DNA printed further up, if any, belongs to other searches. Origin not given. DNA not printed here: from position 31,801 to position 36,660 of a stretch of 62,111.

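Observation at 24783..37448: MarR-headed same-strand cluster of nitrogen/amide-handling enzymes with no pathway I can assign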

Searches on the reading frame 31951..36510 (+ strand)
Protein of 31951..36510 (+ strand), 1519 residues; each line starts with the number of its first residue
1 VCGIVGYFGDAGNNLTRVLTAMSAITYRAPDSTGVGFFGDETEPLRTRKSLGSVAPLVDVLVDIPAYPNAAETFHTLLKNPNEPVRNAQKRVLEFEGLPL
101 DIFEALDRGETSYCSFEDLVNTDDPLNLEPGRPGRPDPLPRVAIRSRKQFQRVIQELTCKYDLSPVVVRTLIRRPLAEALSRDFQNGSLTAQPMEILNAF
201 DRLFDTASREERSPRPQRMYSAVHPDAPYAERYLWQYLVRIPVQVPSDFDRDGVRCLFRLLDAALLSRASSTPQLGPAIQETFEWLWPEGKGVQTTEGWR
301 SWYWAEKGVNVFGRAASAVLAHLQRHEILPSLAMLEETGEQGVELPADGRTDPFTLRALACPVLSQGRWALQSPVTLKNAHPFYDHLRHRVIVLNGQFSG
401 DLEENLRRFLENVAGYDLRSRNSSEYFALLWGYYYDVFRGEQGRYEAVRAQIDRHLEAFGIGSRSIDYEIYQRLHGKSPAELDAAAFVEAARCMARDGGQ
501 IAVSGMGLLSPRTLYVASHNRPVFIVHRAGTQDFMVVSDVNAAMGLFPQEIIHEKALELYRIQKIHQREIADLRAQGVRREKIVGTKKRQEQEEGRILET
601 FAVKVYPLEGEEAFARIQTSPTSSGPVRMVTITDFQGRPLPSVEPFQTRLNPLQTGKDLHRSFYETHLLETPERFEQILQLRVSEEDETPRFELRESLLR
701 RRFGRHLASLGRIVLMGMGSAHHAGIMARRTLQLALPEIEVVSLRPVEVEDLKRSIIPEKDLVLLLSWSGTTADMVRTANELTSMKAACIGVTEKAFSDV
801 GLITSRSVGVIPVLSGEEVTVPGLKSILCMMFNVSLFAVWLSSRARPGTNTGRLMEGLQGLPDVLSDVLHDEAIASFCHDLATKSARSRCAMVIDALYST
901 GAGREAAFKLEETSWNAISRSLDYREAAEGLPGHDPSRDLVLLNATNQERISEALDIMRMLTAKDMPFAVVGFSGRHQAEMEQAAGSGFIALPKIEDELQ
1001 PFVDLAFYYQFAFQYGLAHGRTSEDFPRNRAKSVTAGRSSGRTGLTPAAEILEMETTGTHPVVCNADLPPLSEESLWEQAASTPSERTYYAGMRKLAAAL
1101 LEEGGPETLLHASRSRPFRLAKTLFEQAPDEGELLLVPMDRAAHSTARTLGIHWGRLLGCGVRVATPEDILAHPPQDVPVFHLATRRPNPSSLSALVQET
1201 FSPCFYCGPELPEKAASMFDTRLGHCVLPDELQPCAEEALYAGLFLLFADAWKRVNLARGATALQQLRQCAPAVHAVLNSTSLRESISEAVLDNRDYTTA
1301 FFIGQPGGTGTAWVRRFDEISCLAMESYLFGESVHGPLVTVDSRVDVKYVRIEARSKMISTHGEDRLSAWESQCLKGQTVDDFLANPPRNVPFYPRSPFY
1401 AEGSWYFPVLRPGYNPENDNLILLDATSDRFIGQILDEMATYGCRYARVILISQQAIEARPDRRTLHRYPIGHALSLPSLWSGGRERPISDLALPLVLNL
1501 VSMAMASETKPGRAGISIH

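Call 4: search_protein_families(library=pfam, proteins=[window:31951-36510:+], max_evalue=0.01)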
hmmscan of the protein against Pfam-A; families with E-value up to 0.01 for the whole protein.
window:31951-36510:+ (1519 aa): 1 family
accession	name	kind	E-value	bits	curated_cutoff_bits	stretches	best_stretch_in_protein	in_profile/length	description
PF01380.27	SIS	-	6.1e-09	36.2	25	1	707-839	2-130/131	SIS domain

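Call 5: search_protein_families(library=ncbifam, proteins=[window:31951-36510:+], max_evalue=0.01)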
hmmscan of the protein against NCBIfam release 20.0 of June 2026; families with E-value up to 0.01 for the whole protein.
window:31951-36510:+ (1519 aa): 5 families
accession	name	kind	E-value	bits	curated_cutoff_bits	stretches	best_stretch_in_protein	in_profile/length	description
NF001484.0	PRK00331.1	subfamily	1.3e-39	136.1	381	3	629-1035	220-599/601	isomerizing glutamine--fructose-6-phosphate transaminase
TIGR01135.1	glmS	equivalog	7.4e-36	123.8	418.05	3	644-1035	233-605/607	glutamine--fructose-6-phosphate transaminase (isomerizing)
NF046059.1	NagB_SO3506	equivalog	4e-08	32.9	430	1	713-912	41-224/330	glucosamine-6-phosphate deaminase NagB-II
TIGR03127.2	RuMP_HxlB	equivalog_domain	0.0015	18.5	160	1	756-808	69-121/178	6-phospho-3-hexuloisomerase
TIGR00393.1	kpsF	subfamily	0.0023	17.6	203.7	1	711-803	1-91/268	KpsF/GutQ family sugar-phosphate isomerase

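Call 6: find_encoding_contigs(protein=window:31951-36510:+, flank=10000, max_places=6)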
Protein window:31951-36510:+ (1519 aa): no gene with exactly this product is on record in the collection.

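Call 7: find_related_loci(query=window:31951-36510:+, collection=genome_contigs, flank=10000)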
Query window:31951-36510:+ (1519 aa) in genome_contigs; peptide patterns used: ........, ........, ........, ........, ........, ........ (x = any residue, [..] = any of these).
126 stretches matched a pattern; 1 encode a relative of the query (tblastn E <= 1e-3); 1 distinct loci.
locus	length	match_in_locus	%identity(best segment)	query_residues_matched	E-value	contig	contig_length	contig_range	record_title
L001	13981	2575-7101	80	1-1510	0e+0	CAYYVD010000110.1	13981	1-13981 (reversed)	MAG TPA_asm: uncultured Desulfobacterales bacterium isolate SRP141376_co2_252 genome assembly, contig: NODE_8592_length_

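Call 9: find_homologous_proteins(query=window:31951-36510:+)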
Query window:31951-36510:+ (1519 aa): 210 proteins with E <= 0.001 among 8000 candidates; the best 120 are listed.
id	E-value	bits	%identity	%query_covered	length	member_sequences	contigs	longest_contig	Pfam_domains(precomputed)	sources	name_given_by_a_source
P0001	0.0e+0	3486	100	100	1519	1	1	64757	PF01380.28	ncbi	-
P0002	0.0e+0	2770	80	99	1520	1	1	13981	PF01380.28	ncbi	-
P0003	0.0e+0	2689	78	100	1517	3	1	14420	PF01380.28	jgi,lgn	-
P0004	0.0e+0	2678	77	100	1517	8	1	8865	PF01380.28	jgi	-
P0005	0.0e+0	2625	76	100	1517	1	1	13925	PF01380.28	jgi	jgi:glucosamine 6-phosphate synthetase-like amidotransferase/phosphosugar isomerase protein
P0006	0.0e+0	2512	73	99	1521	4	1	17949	PF01380.28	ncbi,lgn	-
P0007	0.0e+0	2256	66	100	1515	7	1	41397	PF01380.28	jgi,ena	-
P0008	0.0e+0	2244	66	100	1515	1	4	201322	PF01380.28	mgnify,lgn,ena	mgnify:CR=1 FL=1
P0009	0.0e+0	2228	66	100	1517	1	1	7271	PF01380.28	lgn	-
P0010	0.0e+0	2118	65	94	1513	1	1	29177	PF01380.28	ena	-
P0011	0.0e+0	2058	60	98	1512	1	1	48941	PF01380.28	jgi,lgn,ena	-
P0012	0.0e+0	2048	59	99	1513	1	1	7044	PF01380.28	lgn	-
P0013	0.0e+0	2003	70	84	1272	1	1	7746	PF01380.28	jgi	-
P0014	0.0e+0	1926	59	99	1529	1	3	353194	PF01380.28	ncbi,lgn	-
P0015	0.0e+0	1611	49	99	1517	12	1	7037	PF01380.28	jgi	-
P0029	0.0e+0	1519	48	100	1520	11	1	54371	PF01380.28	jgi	-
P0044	0.0e+0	1453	45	99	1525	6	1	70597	-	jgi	jgi:glucosamine 6-phosphate synthetase-like amidotransferase/phosphosugar isomerase protein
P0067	0.0e+0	1374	44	99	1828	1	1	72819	PF01380.28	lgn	-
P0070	0.0e+0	1361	45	99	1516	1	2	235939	-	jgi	jgi:glucosamine 6-phosphate synthetase-like amidotransferase/phosphosugar isomerase protein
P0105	0.0e+0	1260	42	100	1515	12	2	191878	PF01380.28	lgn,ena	-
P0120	0.0e+0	1230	41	99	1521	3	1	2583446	-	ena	-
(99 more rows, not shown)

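Call 10: find_encoding_contigs(protein=P0001, flank=10000, max_places=2)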
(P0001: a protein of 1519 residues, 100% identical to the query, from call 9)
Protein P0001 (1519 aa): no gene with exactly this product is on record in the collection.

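Call 11: find_encoding_contigs(protein=P0014, flank=10000, max_places=2)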
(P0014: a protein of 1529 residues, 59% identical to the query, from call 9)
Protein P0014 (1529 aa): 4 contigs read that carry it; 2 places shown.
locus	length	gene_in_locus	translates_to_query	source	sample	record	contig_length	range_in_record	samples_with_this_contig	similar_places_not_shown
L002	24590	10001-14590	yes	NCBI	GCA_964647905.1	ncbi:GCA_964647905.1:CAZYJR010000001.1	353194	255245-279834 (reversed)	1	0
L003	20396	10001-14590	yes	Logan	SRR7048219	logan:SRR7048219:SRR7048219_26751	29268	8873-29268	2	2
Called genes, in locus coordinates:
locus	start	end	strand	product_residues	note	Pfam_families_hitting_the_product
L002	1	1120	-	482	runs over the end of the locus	PF01979:Amidohydro_1, PF07969:Amidohydro_3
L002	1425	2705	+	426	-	PF06245:DUF1015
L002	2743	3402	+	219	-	PF05175:MTS, PF13649:Methyltransf_25 (weak), PF13847:Methyltransf_31 (weak)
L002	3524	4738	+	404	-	PF06253:MTTB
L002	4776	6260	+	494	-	PF13522:GATase_6, PF13537:GATase_7, PF00733:Asn_synthase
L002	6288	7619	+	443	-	PF01266:DAO, PF07992:Pyr_redox_2 (faint)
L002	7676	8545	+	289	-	PF12706:Lactamase_B_2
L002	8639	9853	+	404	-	PF06253:MTTB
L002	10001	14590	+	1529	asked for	PF01380:SIS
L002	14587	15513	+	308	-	PF00795:CN_hydrolase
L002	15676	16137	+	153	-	PF00571:CBS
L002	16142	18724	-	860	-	PF08335:GlnD_UR_UTase, PF01966:HD, PF13291:ACT_4 (faint), PF24931:ACT_ACR9_3rd, PF01842:ACT, PF26956:ACT_ACR_D1 (weak)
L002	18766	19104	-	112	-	PF00543:P-II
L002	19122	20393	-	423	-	PF00909:Ammonium_transp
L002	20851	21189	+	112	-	PF00543:P-II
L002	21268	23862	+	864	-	PF03710:GlnE (faint), PF08335:GlnD_UR_UTase, PF01966:HD, PF01842:ACT (faint)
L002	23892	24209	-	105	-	PF07883:Cupin_2 (weak)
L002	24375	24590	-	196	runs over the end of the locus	-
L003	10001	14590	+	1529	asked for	PF01380:SIS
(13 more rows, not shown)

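Call 12: find_encoding_contigs(protein=P0044, flank=10000, max_places=2)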
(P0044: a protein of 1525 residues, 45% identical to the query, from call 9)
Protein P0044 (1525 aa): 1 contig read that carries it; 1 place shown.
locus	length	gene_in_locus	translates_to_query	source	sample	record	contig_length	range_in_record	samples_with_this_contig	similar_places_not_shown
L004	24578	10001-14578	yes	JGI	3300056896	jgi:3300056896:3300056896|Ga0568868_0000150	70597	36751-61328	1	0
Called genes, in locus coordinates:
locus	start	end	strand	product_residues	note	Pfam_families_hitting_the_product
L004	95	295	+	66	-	-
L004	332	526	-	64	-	-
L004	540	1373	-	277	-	-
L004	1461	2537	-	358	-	PF08735:DUF1786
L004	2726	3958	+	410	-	PF01266:DAO, PF13450:NAD_binding_8 (faint)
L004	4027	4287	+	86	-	PF04267:SoxD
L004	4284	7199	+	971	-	PF13510:Fer2_4, PF00890:FAD_binding_2 (weak), PF07992:Pyr_redox_2, PF12831:FAD_oxidored, PF13450:NAD_binding_8, PF17806:SO_alpha_A3, PF01571:GCV_T, PF08669:GCV_T_C, +2 more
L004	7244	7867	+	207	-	-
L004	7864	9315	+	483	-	PF06253:MTTB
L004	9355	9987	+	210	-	PF02607:B12-binding_2, PF02310:B12-binding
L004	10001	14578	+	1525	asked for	-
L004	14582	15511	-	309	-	PF01471:PG_binding_1, PF12796:Ank_2, PF13637:Ank_4, PF13857:Ank_5, PF00023:Ank, PF13637:Ank_4, PF00023:Ank, PF12796:Ank_2, +8 more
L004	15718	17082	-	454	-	PF00158:Sigma54_activat, PF14532:Sigma54_activ_2, PF07728:AAA_5, PF25601:AAA_lid_14, PF02954:HTH_8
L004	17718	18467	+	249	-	-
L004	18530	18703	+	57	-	-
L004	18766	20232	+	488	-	PF06253:MTTB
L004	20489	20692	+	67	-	-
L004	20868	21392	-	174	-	-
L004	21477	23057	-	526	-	PF00753:Lactamase_B, PF12706:Lactamase_B_2 (faint), PF10996:Beta-Casp, PF07521:RMMBL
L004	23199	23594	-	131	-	PF21631:A9CJY8-like_N, PF13840:ACT_7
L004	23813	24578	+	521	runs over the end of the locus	PF20154:LNT_N, PF00795:CN_hydrolase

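Call 16: find_encoding_contigs(protein=P0067, flank=10000, max_places=1)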
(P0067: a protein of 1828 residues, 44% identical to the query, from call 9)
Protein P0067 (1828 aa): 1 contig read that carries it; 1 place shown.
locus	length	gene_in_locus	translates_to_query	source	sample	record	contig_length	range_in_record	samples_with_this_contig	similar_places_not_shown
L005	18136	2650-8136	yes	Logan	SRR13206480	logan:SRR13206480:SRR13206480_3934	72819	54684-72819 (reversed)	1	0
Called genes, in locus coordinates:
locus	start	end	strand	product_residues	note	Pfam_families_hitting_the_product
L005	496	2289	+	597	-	PF13520:AA_permease_2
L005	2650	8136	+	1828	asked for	PF01380:SIS (weak)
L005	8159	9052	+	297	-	PF01738:DLH (weak), PF02129:Peptidase_S15 (weak), PF12146:Hydrolase_4, PF00561:Abhydrolase_1, PF12697:Abhydrolase_6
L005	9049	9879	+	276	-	PF19799:DUF6282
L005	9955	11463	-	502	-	PF01565:FAD_binding_4, PF02913:FAD-oxidase_C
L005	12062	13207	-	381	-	-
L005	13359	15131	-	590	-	PF22680:Glyco_hydro_123_N_2, PF19543:GH123_N (weak), PF13320:GH123_cat (weak)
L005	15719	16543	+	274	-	PF02311:AraC_binding, PF00165:HTH_AraC (weak), PF12833:HTH_18, PF00165:HTH_AraC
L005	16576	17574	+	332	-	PF00892:EamA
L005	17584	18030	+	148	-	-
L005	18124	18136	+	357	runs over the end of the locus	PF02615:Ldh_2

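Call 17: find_encoding_contigs(protein=P0120, flank=10000, max_places=1)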
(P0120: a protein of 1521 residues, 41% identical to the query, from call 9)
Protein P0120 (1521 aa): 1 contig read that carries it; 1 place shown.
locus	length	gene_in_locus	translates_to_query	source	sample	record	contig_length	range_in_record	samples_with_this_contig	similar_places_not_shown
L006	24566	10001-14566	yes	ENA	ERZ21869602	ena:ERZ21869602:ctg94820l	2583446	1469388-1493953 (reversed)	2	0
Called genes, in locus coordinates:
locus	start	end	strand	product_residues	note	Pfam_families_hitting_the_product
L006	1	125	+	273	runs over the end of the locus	-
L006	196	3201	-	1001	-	PF20703:nSTAND1, PF03781:FGE-sulfatase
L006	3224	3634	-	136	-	PF20701:HetE-N (weak)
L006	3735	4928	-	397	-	-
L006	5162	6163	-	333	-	PF08240:ADH_N, PF00107:ADH_zinc_N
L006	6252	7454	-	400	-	PF03562:MltA, PF06725:3D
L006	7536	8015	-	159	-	PF01967:MoaC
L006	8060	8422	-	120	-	PF02391:MoaE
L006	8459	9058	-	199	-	PF12804:NTP_transf_3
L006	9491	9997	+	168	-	PF00994:MoCF_biosynth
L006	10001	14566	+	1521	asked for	-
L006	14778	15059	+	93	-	-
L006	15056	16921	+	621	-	PF13426:PAS_9 (faint), PF13188:PAS_8 (faint), PF02518:HATPase_c, PF00072:Response_reg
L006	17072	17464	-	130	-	PF06094:GGACT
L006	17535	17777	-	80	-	-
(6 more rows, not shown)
